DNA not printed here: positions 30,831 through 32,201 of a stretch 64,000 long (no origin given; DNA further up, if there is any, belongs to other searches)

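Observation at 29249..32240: Low-GC two-gene islet at tRNA-Leu: TM/coiled-coil DUF4041-T5orf172 protein plus coiled-coil partner (candidate defence or mobile module)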

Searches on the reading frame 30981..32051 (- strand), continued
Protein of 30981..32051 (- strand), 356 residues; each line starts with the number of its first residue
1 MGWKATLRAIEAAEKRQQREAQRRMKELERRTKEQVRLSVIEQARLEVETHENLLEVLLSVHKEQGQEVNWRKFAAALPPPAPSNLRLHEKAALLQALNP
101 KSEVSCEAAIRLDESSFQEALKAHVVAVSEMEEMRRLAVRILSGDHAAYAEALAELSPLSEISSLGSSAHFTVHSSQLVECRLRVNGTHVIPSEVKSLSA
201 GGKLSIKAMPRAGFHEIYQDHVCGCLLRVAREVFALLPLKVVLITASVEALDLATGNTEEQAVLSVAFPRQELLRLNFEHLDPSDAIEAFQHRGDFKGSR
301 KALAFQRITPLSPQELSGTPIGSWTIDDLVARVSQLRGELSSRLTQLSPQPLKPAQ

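Call 78: fold_search(model_id=the predicted structure, library=pdb)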
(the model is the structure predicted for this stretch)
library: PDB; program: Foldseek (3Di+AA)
matches with E <= 10: 184; with E <= 0.001: 0
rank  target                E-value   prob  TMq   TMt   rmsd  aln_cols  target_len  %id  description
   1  4hn3_D                3.6e-02  0.72  0.16  0.17   7.0       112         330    9  The crystal structure of a sex pheromone precursor (lmo1757) from Listeria monocytogenes EGD-e (released 2012-10-31)
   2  3ib5                  4.1e-02  0.66  0.16  0.16   7.0       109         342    8  Crystal structure of Sex pheromone precursor (YP_536235.1) from LACTOBACILLUS SALIVARIUS SUBSP. SALIVARIUS UCC118 at 1.3 (released 2009-08-04)
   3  4hn3_C                4.3e-02  0.47  0.14  0.15   7.5       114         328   10  The crystal structure of a sex pheromone precursor (lmo1757) from Listeria monocytogenes EGD-e (released 2012-10-31)
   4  2qx2                  5.7e-02  0.60  0.15  0.16   7.0        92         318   14  Structure of the C-terminal domain of sex pheromone staph-cAM373 precursor from Staphylococcus aureus (released 2007-09-11)
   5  4hn3_B                5.7e-02  0.54  0.15  0.16   7.1       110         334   10  The crystal structure of a sex pheromone precursor (lmo1757) from Listeria monocytogenes EGD-e (released 2012-10-31)
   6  4hn3_A                1.3e-01  0.35  0.14  0.15   7.5       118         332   11  The crystal structure of a sex pheromone precursor (lmo1757) from Listeria monocytogenes EGD-e (released 2012-10-31)
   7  9r2v_A                2.6e-01  0.44  0.15  0.29   5.7        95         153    8  De novo designed M16 protein fold (released 2025-05-14)
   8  9jkp                  3.5e-01  0.21  0.15  0.17  11.6       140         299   14  Crystal structure of the Staphylococcus aureus GTPase Era in complex with GDP (released 2024-12-18)
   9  4ad8                  3.9e-01  0.04  0.11  0.09  34.7       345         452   13  Crystal structure of a deletion mutant of Deinococcus radiodurans RecN (released 2012-12-12)
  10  7x4a                  4.6e-01  0.10  0.15  0.17  11.9       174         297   10  Native CD-NTase ClCdnE (released 2023-03-08)
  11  7n0e_B                4.6e-01  0.08  0.09  0.15  19.8       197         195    7  Co-complex of the histidine kinase region of RetS and the dimerization and histidine phosphotransfer domain of GacS (released 2022-03-09)
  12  7y5g_A                4.6e-01  0.05  0.11  0.13  25.0       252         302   12  Cryo-EM structure of a eukaryotic ZnT8 in the presence of zinc (released 2022-12-14)
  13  8j7u_A                5.1e-01  0.07  0.12  0.15  27.5       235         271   12  Cryo-EM structure of hZnT7-Fab complex in zinc-bound state, determined in outward-facing conformation (released 2023-09-20)
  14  8f6f_A                5.4e-01  0.06  0.12  0.14  23.1       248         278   12  Cryo-EM structure of a Zinc-loaded D51A mutant of the YiiP-Fab complex (released 2023-02-08)
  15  3h90_A                6.4e-01  0.11  0.10  0.12  27.2       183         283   10  Structural basis for the autoregulation of the zinc transporter YiiP (released 2009-09-08)
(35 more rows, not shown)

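Call 88: find_encoding_contigs(protein=P0304, flank=5000, max_places=4)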
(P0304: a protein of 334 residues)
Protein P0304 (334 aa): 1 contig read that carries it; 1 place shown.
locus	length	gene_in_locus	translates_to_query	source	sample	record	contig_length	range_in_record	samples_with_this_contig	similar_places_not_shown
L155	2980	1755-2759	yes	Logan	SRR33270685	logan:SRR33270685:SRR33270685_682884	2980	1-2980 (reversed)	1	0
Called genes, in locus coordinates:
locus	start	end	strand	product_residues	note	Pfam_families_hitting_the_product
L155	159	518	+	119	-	PF00583:Acetyltransf_1, PF12568:PanZ (weak), PF13673:Acetyltransf_10, PF13508:Acetyltransf_7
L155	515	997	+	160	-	PF26610:YbbD_head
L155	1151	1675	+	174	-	PF19744:DUF6232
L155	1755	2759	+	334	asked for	-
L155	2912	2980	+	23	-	?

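Call 89: find_related_loci(query=A1, collection=viral_contigs, flank=8000)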
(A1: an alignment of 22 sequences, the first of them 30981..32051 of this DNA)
Query A1 (356 aa) in viral_contigs; peptide patterns used: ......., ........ (x = any residue, [..] = any of these).
45 stretches matched a pattern, but none encodes a relative of the query by tblastn (E <= 1e-3).

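Call 90: find_encoding_contigs(protein=P0373, flank=5000, max_places=3)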
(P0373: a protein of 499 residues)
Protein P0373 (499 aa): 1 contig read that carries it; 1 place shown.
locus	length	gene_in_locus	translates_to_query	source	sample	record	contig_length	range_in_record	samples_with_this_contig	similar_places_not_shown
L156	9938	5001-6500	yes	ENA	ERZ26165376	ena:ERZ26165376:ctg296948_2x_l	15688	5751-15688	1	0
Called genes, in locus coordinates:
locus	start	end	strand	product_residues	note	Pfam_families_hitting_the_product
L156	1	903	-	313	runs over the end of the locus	PF05721:PhyH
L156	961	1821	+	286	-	PF02311:AraC_binding, PF12833:HTH_18, PF00165:HTH_AraC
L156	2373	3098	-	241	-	PF03935:SKN1_KRE6_Sbg1 (weak), PF00722:Glyco_hydro_16, PF26113:GH16_XgeA (weak)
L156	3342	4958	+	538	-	PF27347:YeeR_C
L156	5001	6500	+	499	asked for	-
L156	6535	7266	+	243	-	PF15615:TerB_C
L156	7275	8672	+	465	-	PF10923:BrxC_BrxD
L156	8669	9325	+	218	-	-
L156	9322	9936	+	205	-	?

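Call 91: find_encoding_contigs(protein=P0241, flank=5000, max_places=3)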
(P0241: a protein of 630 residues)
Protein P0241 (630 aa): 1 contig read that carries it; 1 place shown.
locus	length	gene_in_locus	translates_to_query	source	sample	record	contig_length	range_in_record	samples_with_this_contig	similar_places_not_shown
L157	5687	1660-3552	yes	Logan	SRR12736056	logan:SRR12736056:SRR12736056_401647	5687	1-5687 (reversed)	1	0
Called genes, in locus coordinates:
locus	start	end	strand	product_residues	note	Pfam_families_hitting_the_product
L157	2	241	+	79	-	?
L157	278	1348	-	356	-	PF13676:TIR_2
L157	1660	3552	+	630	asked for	-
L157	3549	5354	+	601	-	PF13250:SNIPE, PF10544:T5orf172, PF13455:MUG113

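Call 97: find_encoding_contigs(protein=P0002, flank=3000, max_places=2)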
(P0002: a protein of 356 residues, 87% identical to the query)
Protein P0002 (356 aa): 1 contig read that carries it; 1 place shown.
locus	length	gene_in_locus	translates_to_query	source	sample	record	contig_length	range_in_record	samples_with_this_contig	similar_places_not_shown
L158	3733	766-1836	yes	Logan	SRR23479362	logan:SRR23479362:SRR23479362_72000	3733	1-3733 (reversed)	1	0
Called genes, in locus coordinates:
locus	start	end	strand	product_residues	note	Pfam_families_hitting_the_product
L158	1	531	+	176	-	?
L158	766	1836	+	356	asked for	-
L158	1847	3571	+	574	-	PF13250:SNIPE, PF10544:T5orf172, PF13455:MUG113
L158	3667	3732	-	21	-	?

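Call 108: search_protein_families(library=padloc, alignment_id=A4, max_evalue=1e-15)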
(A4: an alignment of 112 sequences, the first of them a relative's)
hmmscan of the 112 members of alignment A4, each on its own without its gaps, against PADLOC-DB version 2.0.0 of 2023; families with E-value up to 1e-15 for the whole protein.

A. member 1, L001:2-1048:+ (348 aa): 0 families

B. families by the number of members that match (of 112 scanned): 64 families (the first 25 are shown)
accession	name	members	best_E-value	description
PDLC04135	mad3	2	4.8e-31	mads_3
PDLC04831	PDC-S02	1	9.2e-147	-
PDLC04795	PDC-S02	1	7.5e-145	-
PDLC04851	PDC-S05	1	1e-141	-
PDLC04853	PDC-S05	1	1.6e-140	-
PDLC04852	PDC-S05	1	1.2e-136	-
PDLC04810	PDC-S02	1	2.8e-135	-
PDLC04843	PDC-S05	1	4.6e-135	-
PDLC04868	PDC-S05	1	3.3e-125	-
PDLC04871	PDC-S05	1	1.6e-113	-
PDLC04864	PDC-S05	1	1.1e-110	-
PDLC04870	PDC-S05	1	5e-92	-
PDLC04803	PDC-S02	1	3.4e-90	-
PDLC04826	PDC-S02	1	9.9e-86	-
PDLC04807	PDC-S02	1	6.6e-85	-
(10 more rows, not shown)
